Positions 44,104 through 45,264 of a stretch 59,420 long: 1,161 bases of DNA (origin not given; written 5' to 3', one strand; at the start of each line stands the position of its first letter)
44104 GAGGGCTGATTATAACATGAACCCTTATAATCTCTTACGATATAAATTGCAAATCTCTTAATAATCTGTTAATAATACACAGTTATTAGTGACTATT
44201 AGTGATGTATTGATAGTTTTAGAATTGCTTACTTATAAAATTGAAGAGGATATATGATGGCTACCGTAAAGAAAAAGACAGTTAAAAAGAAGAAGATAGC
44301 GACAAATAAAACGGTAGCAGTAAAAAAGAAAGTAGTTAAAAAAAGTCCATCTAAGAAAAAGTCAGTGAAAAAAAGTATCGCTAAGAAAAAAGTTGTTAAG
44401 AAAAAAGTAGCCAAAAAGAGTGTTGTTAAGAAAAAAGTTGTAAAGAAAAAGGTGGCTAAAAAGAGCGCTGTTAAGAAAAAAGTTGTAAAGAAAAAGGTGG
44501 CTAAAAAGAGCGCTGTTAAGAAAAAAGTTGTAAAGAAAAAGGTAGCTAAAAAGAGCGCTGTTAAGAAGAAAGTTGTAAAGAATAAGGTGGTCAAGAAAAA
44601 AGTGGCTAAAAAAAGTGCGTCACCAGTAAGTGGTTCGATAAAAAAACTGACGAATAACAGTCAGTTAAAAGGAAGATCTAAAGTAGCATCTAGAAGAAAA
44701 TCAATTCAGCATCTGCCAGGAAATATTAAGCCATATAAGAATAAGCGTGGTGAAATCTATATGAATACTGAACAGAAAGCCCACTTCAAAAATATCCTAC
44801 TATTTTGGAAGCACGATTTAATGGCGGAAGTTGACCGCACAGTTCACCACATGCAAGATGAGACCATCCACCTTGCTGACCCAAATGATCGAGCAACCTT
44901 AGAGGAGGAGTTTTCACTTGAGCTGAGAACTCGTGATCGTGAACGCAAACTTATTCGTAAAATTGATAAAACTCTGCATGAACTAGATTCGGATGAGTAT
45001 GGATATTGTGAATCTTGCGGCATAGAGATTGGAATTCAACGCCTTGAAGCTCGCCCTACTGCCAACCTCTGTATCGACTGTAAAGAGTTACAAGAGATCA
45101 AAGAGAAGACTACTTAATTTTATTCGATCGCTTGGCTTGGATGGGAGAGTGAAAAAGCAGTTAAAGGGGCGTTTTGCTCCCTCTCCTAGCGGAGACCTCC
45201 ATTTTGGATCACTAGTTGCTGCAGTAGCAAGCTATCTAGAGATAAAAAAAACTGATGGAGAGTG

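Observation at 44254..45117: DksA fused to a ~150-aa lysine-rich, histone-H1/AlgP-like tandem-repeat N-terminus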

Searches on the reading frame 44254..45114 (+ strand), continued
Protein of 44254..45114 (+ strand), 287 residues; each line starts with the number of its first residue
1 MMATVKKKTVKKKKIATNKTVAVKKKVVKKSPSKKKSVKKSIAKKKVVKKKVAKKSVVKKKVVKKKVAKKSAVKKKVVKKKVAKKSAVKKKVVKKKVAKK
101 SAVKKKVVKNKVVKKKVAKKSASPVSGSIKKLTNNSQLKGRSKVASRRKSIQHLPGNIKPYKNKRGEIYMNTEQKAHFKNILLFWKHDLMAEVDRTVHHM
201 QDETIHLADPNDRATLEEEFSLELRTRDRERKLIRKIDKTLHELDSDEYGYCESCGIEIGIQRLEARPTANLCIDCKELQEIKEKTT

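Call 36: find_encoding_contigs(protein=P0001, flank=3000, max_places=6)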
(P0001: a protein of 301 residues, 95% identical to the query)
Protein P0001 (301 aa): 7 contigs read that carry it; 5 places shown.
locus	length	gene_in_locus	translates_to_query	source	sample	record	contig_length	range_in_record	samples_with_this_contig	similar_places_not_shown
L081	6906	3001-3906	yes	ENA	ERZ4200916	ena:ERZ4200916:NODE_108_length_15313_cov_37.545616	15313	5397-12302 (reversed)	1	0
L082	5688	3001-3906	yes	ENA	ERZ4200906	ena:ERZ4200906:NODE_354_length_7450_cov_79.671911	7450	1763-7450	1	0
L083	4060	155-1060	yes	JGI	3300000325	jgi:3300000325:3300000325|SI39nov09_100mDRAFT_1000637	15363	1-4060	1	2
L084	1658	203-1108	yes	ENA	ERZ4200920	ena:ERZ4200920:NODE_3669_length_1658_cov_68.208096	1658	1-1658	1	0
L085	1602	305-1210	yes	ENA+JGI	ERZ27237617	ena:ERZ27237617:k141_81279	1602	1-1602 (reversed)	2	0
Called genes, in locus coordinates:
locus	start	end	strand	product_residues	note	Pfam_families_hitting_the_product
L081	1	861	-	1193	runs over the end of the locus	PF02463:SMC_N, PF13304:AAA_21 (weak), PF13476:AAA_23, PF06470:SMC_hinge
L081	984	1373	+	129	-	PF14489:QueF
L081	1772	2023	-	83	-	-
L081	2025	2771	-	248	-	PF00702:Hydrolase, PF13419:HAD_2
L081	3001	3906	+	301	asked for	PF07382:HC2 (faint), PF21157:DksA_N, PF01258:zf-dskA_traR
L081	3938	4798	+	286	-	PF00749:tRNA-synt_1c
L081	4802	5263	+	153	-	-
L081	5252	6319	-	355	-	PF01142:TruD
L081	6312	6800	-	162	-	PF02542:YgbB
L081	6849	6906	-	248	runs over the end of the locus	PF01128:IspD, PF12804:NTP_transf_3 (weak)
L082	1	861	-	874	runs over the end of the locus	?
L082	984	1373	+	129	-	PF14489:QueF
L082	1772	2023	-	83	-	-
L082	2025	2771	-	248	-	PF00702:Hydrolase, PF13419:HAD_2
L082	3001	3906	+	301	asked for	PF07382:HC2 (faint), PF21157:DksA_N, PF01258:zf-dskA_traR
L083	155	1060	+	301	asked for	PF07382:HC2 (faint), PF21157:DksA_N, PF01258:zf-dskA_traR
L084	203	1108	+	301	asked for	PF07382:HC2 (faint), PF21157:DksA_N, PF01258:zf-dskA_traR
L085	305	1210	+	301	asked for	PF07382:HC2 (faint), PF21157:DksA_N, PF01258:zf-dskA_traR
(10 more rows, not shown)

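Call 37: find_encoding_contigs(protein=P0123, flank=3000, max_places=8)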
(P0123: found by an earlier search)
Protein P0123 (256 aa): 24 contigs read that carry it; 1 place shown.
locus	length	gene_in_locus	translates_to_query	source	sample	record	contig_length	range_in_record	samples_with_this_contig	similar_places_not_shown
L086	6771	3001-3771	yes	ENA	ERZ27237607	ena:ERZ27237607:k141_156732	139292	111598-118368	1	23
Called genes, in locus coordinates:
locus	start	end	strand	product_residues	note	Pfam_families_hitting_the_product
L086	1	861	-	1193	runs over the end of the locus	PF02463:SMC_N, PF13304:AAA_21 (weak), PF13476:AAA_23, PF06470:SMC_hinge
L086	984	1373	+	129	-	PF14489:QueF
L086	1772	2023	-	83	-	-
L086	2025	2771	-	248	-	PF00702:Hydrolase, PF13419:HAD_2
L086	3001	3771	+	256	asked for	PF07382:HC2, PF21157:DksA_N, PF01258:zf-dskA_traR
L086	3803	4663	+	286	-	PF00749:tRNA-synt_1c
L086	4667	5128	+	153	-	-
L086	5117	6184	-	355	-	PF01142:TruD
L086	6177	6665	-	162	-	PF02542:YgbB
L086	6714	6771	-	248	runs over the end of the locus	PF01128:IspD, PF12804:NTP_transf_3 (weak)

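Call 43: predict_structure(alignment_id=A1)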
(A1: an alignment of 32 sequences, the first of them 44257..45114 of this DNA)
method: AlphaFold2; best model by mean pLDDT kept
length: 286 residues; sequences in the alignment: 32
mean_pLDDT: 63.3   pTM: 0.42
mean pLDDT of the five models: 63.3, 61.2, 60.2, 57.8, 57.5
residues with pLDDT >= 90: 26; 70-90: 87; 50-70: 69; < 50: 104
segments of 3 or more residues with pLDDT < 50: 1-6, 8-11, 13-28, 32-44, 46-48, 56-58, 81-84, 86-89, 91-93, 128-152
pLDDT, mean of each block of 10 residues (from residue 1): 45 47 47 47 46 51 52 51 48 49 50 48 48 42 41 66 82 88 91 86 81 83 88 92 76 71 58 82 88
secondary structure, 60 per line:
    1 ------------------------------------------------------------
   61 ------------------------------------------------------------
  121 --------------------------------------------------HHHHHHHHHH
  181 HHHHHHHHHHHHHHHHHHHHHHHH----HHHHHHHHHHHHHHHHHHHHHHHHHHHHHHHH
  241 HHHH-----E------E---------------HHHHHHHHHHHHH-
elements in order: H171-204 H209-244 H273-285

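Call 54: find_encoding_contigs(protein=P0022, flank=2500, max_places=3)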
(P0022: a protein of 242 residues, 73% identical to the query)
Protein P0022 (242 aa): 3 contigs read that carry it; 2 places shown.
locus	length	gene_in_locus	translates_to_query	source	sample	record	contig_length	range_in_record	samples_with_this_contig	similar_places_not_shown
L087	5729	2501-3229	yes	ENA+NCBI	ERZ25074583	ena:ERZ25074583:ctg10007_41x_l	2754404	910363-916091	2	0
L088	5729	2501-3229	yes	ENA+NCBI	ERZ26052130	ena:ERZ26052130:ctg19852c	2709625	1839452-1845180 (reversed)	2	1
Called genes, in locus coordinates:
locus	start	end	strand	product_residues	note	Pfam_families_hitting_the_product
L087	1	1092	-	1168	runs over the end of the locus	PF02463:SMC_N, PF13304:AAA_21 (weak), PF13476:AAA_23, PF19220:Rod_CreS (faint), PF24161:CCDC39 (weak), PF06470:SMC_hinge, PF24161:CCDC39 (weak)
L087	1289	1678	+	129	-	PF14489:QueF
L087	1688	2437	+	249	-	PF07264:EI24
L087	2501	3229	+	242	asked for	PF07382:HC2, PF21157:DksA_N, PF01258:zf-dskA_traR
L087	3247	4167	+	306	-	PF00749:tRNA-synt_1c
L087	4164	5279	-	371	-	PF18152:DAHP_snth_FXD (faint), PF00793:DAHP_synth_1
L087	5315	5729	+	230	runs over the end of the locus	PF13650:Asp_protease_2, PF13975:gag-asp_proteas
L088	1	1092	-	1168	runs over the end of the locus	PF02463:SMC_N, PF13304:AAA_21 (weak), PF13476:AAA_23, PF19220:Rod_CreS (faint), PF24161:CCDC39 (weak), PF06470:SMC_hinge, PF24161:CCDC39 (weak)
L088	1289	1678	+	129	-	PF14489:QueF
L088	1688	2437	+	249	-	PF07264:EI24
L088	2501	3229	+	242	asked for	PF07382:HC2, PF21157:DksA_N, PF01258:zf-dskA_traR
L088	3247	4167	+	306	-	PF00749:tRNA-synt_1c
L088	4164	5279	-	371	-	PF18152:DAHP_snth_FXD (faint), PF00793:DAHP_synth_1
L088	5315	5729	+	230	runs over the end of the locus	PF13650:Asp_protease_2, PF13975:gag-asp_proteas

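Call 55: find_encoding_contigs(protein=P0007, flank=2500, max_places=3)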
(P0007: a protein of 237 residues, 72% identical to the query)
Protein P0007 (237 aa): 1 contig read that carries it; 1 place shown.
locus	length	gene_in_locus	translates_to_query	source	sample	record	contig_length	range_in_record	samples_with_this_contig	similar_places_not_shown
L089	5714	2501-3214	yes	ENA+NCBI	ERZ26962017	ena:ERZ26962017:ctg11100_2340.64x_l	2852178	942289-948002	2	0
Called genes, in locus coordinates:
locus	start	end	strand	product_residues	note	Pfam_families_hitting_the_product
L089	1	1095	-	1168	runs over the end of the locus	PF02463:SMC_N, PF13175:AAA_15 (weak), PF13304:AAA_21 (weak), PF13476:AAA_23, PF24161:CCDC39 (faint), PF06470:SMC_hinge (weak)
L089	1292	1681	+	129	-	PF14489:QueF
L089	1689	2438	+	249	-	PF07264:EI24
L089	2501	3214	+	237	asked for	PF07382:HC2, PF21157:DksA_N, PF01258:zf-dskA_traR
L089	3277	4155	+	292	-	PF00749:tRNA-synt_1c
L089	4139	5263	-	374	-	PF18152:DAHP_snth_FXD (faint), PF00793:DAHP_synth_1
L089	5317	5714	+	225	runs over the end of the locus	PF13650:Asp_protease_2, PF13975:gag-asp_proteas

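Call 58: fold_search(model_id=the predicted structure, library=pdb)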
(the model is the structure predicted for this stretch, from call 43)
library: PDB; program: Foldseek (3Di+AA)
matches with E <= 10: 131; with E <= 0.001: 3
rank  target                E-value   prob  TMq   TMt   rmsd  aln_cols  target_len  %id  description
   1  1tjl_A                6.8e-11  1.00  0.34  0.62   7.4       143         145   61  Crystal structure of transcription factor DksA from E. coli (released 2004-09-07)
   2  5vsw_M                8.7e-11  1.00  0.33  0.62   7.3       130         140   65  X-ray crystal structure of Escherichia coli RNA polymerase and DksA/ppGpp complex (released 2017-06-14)
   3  7khi_M                1.9e-10  1.00  0.33  0.60   7.4       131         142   64  Escherichia coli RNA polymerase and rrnBP1 promoter complex with DksA/ppGpp (released 2020-10-28)
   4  6qb5_C                1.4e+00  0.63  0.18  0.16   4.7        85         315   15  Crystal structure of the N-terminal region of human cohesin subunit STAG1 (released 2019-02-06)
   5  3mxz                  1.6e+00  0.51  0.21  0.45   3.8        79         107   18  Crystal Structure of tubulin folding cofactor A from Arabidopsis thaliana (released 2010-09-01)
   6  7vrc_C                2.0e+00  0.12  0.16  0.30   7.8       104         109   17  Structure of the Yeast SNF11/SNF2 complex (released 2022-05-25)
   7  4pk7_A                2.2e+00  0.66  0.19  0.06   2.6        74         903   15  crystal structure of human Stromal Antigen 2 (SA2) in complex with Sister Chromatid Cohesion protein 1 (Scc1) with bou (released 2014-09-03)
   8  7cbv_A                2.2e+00  0.41  0.20  0.32  10.8        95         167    9  Crystal structure of the transcriptional regulator PadR from Bacillus subtilis (space group H32) (released 2021-04-21)
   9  6zbc_D                2.2e+00  0.13  0.14  0.20  16.9       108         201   18  Merozoite surface protein 1 (MSP-1) from Plasmodium falciparum, main conformation (released 2021-05-19)
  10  4afl_F                2.3e+00  0.41  0.19  0.50   4.1        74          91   12  The crystal structure of the ING4 dimerization domain reveals the functional organization of the ING family of chromat (released 2012-02-22)
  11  7w1m_D                2.6e+00  0.72  0.22  0.07   3.6        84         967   15  Cryo-EM structure of human cohesin-CTCF-DNA complex (released 2023-05-31)
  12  2rdc_A                2.8e+00  0.21  0.22  0.43  13.7       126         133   21  CRYSTAL STRUCTURE OF A PUTATIVE LIPID BINDING PROTEIN (GSU0061) FROM GEOBACTER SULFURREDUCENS PCA AT 1.80 A RESOLUTION (released 2007-10-09)
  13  5n7h                  2.8e+00  0.15  0.18  0.35   6.1        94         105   15  Crystal structure of the coiled-coil domain of human tricellulin (released 2017-07-12)
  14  5x12                  2.9e+00  0.30  0.19  0.30  10.6        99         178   10  Crystal structure of Bacillus subtilis PadR (released 2017-11-22)
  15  5oql_H                2.9e+00  0.23  0.22  0.31   6.6       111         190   14  Cryo-EM structure of the 90S pre-ribosome from Chaetomium thermophilum (released 2017-10-11)
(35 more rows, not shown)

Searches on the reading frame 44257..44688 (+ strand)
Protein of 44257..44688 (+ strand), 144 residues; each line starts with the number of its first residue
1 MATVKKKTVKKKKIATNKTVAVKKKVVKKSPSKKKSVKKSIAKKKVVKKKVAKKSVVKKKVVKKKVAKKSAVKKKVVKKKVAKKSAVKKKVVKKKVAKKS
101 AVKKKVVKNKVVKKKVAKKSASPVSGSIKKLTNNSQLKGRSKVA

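Call 46: find_homologous_proteins(query=window:44257-44688:+, max_evalue=0.001)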
Query window:44257-44688:+ (144 aa): 1 proteins with E <= 0.001 among 991 candidates.
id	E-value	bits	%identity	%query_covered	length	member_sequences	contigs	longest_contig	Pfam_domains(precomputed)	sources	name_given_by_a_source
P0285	6.1e-5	41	-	-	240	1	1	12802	-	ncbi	-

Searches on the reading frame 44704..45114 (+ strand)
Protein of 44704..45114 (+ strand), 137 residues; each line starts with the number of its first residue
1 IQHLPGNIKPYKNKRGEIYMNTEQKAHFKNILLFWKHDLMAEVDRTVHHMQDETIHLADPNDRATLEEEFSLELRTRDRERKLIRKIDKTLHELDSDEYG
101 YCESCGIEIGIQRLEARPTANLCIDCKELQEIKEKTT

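Call 17: find_related_loci(query=window:44704-45114:+, collection=genome_contigs, flank=3000)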
Query window:44704-45114:+ (137 aa) in genome_contigs; peptide patterns used: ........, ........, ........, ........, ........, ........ (x = any residue, [..] = any of these).
600 stretches matched a pattern (row limit reached: there are more); 594 encode a relative of the query (tblastn E <= 1e-3); the best 80 are kept; 80 distinct loci.
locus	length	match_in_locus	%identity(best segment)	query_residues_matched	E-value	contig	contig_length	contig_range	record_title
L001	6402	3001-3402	83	4-137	1e-72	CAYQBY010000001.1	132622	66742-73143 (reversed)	MAG TPA_asm: uncultured Piscirickettsiaceae bacterium isolate SRP077602_co9_163 genome assembly, contig: NODE_39_length_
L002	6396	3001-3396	70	4-135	2e-62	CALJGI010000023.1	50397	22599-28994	MAG: uncultured Halieaceae bacterium isolate S2_Bin_METABAT__101_1 genome assembly, contig: c_000000266492, whole genome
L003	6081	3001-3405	70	6-135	9e-62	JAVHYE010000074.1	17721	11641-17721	MAG: Pedobacter sp. isolate A88_bin13_2 NODE_609_length_17721_cov_6.802389, whole genome shotgun sequence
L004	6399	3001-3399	69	4-135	7e-62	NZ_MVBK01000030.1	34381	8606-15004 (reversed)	Thioalkalivibrio denitrificans strain ALJD Ga0073317_1030, whole genome shotgun sequence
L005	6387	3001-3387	72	7-135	5e-62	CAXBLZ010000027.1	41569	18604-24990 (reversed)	MAG TPA_asm: uncultured Halioglobus sp. isolate ERR2762121_binner23_Refined_36 genome assembly, contig: ERZ3421540.1300,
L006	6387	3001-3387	71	7-135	5e-61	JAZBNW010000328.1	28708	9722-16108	MAG: Halieaceae bacterium isolate bin.783 k117_6400521, whole genome shotgun sequence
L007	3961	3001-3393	69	7-137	2e-61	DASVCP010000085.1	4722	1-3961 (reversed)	MAG TPA_asm: Gammaproteobacteria bacterium isolate SMAG_U2009 k141_719707, whole genome shotgun sequence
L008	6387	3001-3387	71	7-135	4e-61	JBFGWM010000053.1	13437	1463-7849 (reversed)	MAG: Pseudomonadales bacterium isolate Mix_sand05.2021.03.Z.37 k141_2351955_length_13437_cov_12.1312, whole genome shotg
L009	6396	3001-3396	69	6-137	4e-61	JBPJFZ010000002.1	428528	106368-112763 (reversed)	Oleiphilaceae bacterium J1-3 NODE_2_length_428528_cov_44.0726, whole genome shotgun sequence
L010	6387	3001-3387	71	7-135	1e-60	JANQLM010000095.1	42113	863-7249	MAG: Halieaceae bacterium isolate PL25a_bin.6 k99_4600545, whole genome shotgun sequence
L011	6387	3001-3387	70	7-135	9e-61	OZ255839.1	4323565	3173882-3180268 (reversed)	MAG: Candidatus Azotimanducaceae bacterium isolate e4f93a98-9056-431b-a72e-ec3cbfc2d9fa genome assembly, chromosome: 1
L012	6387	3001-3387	71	7-135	6e-61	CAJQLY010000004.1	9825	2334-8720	MAG: uncultured Gammaproteobacteria bacterium isolate 0.2_20180524_Bin_64_sub_1 genome assembly, contig: c_000000009498,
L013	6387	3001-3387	70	7-135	9e-61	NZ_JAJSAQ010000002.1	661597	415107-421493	Microbulbifer guangxiensis strain L3 NODE_2_length_661597_cov_283.513714, whole genome shotgun sequence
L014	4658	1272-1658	71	7-135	1e-60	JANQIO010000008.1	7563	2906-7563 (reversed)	MAG: Halieaceae bacterium isolate PL24a_bin.58 k99_1475093, whole genome shotgun sequence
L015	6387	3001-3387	70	7-135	7e-61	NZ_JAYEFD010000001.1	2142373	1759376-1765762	Microbulbifer magnicolonia strain GG15 GG15_ctg01, whole genome shotgun sequence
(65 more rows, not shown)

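Call 22: search_protein_representatives(protein=window:44704-45114:+)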
Query: 137 residues. Proteins with E-value up to 0.001 (for the whole library): 10234; up to 1e-10: 2284; up to 1e-30: 269. The best 150 are listed.
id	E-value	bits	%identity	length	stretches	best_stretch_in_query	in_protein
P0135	5.6e-54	198.4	70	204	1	7-135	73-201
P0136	5.7e-54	198.4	70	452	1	5-135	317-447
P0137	9.6e-54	197.7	69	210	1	8-135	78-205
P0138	1.5e-53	197.0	68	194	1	8-137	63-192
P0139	1.6e-53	196.9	68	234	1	4-135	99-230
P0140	3.6e-53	195.8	66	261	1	7-135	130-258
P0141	8.6e-53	194.6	70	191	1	8-135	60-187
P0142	1.4e-52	193.8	66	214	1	6-135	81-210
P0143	2.6e-52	193.0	68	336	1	8-136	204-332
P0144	9.9e-52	191.1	64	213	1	6-134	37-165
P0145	1.8e-51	190.3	67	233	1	6-135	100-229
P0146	2.1e-51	190.1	67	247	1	11-135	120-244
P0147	3.0e-51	189.6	71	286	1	8-135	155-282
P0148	3.6e-51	189.3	67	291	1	7-135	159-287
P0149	4.8e-51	188.9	65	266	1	8-135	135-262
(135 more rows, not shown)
